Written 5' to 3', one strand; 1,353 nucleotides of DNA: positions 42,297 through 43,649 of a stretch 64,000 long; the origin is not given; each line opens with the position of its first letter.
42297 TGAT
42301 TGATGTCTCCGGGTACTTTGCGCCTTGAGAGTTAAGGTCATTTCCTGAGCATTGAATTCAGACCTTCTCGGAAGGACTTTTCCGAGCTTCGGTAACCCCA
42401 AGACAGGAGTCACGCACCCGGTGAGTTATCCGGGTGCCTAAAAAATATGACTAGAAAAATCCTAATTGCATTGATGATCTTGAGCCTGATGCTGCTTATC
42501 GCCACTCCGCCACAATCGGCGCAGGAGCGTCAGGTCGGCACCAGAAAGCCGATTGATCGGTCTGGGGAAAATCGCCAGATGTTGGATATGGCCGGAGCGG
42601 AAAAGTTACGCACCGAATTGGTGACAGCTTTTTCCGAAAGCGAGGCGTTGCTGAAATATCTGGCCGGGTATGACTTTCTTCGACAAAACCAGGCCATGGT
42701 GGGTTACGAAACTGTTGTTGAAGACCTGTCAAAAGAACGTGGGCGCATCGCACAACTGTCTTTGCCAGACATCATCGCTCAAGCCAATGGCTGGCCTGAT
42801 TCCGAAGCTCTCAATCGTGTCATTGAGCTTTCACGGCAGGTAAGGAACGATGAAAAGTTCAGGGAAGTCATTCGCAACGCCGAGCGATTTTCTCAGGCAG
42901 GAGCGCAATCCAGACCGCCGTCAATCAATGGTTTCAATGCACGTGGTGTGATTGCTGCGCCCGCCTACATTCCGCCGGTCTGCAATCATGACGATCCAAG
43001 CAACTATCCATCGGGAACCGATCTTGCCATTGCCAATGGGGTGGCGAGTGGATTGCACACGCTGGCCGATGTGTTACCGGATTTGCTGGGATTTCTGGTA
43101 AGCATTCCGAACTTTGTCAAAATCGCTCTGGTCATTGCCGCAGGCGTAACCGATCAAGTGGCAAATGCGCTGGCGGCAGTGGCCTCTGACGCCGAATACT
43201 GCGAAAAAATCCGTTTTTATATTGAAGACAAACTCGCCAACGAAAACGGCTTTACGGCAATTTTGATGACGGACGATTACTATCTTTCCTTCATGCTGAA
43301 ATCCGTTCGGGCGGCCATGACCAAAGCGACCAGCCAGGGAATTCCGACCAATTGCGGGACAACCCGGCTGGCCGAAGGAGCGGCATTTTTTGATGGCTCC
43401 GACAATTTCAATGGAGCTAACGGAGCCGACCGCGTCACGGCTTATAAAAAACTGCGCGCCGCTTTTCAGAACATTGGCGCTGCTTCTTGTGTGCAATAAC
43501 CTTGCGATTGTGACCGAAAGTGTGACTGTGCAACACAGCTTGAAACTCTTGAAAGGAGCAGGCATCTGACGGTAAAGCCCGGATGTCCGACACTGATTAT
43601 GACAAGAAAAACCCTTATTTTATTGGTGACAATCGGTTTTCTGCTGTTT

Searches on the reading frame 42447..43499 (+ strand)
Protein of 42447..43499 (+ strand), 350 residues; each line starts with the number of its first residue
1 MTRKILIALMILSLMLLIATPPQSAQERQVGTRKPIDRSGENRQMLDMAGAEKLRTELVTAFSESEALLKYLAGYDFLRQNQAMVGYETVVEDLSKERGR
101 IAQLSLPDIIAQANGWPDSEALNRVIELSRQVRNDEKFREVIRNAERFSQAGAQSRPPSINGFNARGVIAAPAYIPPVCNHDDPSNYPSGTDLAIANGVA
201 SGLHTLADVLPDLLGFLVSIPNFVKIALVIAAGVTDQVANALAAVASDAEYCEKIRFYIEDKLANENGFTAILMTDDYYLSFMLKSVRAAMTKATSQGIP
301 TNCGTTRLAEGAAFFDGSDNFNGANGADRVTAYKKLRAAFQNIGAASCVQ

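Call 20: search_protein_families(library=pfam, proteins=[window:42447-43499:+], max_evalue=0.001)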
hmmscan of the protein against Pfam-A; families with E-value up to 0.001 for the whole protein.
window:42447-43499:+ (350 aa): 0 families

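Call 79: search_protein_families(library=ncbifam, proteins=[window:42447-43499:+], max_evalue=0.01)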
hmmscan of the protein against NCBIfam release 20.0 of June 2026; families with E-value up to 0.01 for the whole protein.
window:42447-43499:+ (350 aa): 0 families

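Call 80: search_solved_structures(query=window:42447-43499:+, max_evalue=1)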
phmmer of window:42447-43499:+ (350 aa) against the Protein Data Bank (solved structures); distinct sequences matched with E-value up to 1: 0.
